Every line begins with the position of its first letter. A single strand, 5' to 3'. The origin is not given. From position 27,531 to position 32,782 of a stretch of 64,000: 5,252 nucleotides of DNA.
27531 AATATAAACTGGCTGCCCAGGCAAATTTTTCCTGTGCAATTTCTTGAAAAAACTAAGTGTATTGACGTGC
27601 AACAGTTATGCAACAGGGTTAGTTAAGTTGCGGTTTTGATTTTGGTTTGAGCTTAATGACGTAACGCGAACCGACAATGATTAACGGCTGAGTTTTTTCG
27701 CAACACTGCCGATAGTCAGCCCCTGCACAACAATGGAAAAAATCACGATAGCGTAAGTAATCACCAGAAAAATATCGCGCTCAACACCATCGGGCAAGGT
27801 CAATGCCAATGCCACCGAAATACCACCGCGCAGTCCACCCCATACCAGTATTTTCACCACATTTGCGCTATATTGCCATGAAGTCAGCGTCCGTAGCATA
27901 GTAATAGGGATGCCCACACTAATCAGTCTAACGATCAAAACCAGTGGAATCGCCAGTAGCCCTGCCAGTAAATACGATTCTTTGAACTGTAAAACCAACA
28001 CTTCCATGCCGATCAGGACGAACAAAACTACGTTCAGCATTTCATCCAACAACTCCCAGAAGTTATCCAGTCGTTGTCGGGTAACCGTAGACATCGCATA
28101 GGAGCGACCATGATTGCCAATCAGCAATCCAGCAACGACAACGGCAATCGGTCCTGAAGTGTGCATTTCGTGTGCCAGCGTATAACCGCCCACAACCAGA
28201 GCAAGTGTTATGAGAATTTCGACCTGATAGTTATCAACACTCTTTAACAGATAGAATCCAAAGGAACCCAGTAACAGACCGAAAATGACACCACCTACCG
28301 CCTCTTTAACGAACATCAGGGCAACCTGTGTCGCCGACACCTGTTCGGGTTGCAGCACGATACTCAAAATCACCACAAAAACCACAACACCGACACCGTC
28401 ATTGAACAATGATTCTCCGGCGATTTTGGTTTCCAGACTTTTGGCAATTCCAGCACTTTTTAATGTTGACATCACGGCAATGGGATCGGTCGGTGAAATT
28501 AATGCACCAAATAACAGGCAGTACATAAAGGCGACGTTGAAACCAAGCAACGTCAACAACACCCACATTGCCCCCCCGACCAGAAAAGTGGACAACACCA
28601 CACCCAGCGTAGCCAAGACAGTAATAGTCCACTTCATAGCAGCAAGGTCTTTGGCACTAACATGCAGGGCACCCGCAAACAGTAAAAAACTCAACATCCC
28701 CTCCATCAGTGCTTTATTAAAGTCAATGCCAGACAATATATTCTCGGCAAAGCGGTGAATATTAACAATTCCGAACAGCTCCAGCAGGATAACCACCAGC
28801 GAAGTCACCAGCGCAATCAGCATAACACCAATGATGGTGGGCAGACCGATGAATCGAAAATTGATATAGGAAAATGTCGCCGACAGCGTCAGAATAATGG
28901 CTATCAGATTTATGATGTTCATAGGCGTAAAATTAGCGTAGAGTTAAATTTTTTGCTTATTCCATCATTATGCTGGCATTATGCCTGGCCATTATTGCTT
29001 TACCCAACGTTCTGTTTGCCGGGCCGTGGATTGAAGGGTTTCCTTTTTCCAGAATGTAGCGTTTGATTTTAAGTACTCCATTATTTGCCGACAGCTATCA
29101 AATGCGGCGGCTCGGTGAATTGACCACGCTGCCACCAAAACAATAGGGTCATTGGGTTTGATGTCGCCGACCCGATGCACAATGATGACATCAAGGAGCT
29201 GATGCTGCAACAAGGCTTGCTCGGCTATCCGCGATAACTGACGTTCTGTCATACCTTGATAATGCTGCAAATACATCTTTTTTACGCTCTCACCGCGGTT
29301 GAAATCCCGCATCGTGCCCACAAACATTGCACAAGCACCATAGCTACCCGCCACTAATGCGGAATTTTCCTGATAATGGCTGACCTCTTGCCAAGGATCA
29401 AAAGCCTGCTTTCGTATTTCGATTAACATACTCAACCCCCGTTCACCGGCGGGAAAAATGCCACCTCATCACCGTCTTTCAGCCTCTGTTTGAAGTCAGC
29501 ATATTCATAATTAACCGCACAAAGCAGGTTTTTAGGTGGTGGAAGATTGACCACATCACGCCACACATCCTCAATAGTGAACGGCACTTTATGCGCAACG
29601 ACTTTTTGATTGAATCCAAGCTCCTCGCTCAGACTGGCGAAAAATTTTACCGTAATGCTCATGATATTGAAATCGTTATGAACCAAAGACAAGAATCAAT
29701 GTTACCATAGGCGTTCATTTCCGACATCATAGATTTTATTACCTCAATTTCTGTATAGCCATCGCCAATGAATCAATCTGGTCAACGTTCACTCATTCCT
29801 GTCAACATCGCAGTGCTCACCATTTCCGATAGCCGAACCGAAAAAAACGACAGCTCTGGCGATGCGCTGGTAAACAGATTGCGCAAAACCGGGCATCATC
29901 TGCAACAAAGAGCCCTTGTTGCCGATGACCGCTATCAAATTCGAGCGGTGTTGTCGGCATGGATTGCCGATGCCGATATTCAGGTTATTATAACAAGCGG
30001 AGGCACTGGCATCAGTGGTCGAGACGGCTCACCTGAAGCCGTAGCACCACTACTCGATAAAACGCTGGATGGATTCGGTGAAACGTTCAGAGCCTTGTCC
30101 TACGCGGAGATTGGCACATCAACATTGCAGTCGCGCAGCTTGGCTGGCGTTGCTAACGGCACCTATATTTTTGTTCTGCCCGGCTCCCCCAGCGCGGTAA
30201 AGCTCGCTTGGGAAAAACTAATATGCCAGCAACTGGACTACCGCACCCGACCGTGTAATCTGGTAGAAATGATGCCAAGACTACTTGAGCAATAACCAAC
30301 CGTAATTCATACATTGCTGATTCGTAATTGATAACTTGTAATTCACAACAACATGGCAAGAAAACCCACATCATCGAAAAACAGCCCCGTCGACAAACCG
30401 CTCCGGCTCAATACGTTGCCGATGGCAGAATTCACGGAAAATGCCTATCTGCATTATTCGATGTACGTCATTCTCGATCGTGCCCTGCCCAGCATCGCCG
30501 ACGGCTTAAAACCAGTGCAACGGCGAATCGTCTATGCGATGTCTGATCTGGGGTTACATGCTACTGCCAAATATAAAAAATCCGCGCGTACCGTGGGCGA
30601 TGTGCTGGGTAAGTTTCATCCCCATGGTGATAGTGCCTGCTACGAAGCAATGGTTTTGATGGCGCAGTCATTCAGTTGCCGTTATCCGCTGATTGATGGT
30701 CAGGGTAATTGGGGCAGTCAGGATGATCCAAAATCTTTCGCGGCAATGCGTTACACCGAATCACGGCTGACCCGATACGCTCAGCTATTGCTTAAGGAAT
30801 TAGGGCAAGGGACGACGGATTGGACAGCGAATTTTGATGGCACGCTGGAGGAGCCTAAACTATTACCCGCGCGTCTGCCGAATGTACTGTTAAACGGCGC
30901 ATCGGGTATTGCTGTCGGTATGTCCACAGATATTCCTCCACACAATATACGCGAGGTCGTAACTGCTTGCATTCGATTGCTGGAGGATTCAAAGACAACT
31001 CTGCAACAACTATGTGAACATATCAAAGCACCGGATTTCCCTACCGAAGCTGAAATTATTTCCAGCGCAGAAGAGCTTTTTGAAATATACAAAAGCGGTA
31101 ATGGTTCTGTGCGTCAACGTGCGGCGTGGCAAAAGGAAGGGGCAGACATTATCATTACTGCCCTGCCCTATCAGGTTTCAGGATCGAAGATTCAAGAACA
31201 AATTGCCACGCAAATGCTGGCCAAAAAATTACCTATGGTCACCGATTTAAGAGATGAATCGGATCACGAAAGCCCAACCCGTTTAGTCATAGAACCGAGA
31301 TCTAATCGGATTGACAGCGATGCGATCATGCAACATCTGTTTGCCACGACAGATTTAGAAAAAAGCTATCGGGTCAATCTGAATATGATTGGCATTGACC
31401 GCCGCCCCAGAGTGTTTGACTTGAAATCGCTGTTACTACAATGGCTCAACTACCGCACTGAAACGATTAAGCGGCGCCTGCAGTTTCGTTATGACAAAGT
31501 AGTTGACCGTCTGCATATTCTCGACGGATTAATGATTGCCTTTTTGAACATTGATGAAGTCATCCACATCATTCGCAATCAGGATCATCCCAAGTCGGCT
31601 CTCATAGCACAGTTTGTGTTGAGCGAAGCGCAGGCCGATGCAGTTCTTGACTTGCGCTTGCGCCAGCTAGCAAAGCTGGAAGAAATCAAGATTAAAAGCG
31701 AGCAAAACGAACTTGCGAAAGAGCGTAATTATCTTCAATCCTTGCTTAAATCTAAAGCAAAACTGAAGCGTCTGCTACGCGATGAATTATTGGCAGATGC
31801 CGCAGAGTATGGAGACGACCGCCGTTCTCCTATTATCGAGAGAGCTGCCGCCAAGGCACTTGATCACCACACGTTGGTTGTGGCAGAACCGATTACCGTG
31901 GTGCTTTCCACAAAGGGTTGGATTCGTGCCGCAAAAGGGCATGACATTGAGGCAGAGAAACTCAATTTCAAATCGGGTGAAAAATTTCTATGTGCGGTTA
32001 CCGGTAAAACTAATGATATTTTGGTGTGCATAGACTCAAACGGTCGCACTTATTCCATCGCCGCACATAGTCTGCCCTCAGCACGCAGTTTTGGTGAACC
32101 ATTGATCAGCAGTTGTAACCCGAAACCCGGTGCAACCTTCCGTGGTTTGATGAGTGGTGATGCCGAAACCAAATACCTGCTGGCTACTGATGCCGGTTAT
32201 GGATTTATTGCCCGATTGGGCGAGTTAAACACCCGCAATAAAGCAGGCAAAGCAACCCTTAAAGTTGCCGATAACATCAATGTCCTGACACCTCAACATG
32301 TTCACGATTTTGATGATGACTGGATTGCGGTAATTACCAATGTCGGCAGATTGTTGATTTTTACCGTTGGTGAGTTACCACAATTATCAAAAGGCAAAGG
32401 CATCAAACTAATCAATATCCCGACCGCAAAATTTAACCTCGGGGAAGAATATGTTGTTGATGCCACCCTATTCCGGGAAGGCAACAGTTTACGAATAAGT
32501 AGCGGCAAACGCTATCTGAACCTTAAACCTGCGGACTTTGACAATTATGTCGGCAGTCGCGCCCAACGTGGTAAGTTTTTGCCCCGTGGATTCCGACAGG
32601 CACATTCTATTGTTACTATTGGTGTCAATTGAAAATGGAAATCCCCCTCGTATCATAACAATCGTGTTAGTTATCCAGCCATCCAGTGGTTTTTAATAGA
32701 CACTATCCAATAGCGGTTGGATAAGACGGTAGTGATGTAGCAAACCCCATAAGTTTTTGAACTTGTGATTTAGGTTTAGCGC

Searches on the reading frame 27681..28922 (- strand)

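Call 44: search_protein_families(library=pfam, proteins=[window:27681-28922:-], max_evalue=0.00001)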
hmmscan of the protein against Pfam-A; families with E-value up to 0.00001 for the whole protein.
window:27681-28922:- (413 aa): 1 family
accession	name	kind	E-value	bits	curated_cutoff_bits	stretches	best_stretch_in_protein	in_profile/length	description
PF00999.27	Na_H_Exchanger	-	4.9e-55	187.4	26.2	1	13-409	2-374/375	Sodium/hydrogen exchanger, transmembrane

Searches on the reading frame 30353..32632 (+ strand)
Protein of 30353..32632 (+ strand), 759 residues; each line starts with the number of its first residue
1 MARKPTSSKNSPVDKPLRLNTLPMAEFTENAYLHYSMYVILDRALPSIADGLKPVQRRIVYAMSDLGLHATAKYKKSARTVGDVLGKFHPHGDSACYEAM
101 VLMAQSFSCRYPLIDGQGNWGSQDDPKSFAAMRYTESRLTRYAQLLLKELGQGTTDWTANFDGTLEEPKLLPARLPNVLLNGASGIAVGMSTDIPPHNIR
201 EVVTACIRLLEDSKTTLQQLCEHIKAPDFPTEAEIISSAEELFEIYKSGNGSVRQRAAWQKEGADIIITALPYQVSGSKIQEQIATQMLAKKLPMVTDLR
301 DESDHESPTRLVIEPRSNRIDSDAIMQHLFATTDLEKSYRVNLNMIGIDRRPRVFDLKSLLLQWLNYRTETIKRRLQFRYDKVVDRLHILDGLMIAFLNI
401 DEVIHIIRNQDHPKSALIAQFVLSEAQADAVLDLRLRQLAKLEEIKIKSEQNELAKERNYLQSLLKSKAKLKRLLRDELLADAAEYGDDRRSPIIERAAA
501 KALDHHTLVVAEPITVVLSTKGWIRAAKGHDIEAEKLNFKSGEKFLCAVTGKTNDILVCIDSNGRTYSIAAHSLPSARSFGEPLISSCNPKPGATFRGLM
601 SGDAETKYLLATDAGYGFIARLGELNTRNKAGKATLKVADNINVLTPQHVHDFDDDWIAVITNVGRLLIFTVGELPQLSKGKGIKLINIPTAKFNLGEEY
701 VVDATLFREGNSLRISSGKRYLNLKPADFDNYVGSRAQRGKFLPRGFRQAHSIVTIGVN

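Call 44: search_protein_families(library=pfam, proteins=[window:30353-32632:+], max_evalue=0.00001)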
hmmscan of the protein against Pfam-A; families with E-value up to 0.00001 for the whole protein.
window:30353-32632:+ (759 aa): 2 families
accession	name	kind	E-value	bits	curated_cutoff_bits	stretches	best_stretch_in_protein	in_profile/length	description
PF00521.26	DNA_topoisoIV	-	1.2e-140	469.7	31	1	43-479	1-431/432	DNA gyrase/topoisomerase IV, subunit A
PF03989.18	DNA_gyraseA_C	-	4.6e-06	26.4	27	0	656-693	1-34/48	DNA gyrase C-terminal domain, beta-propeller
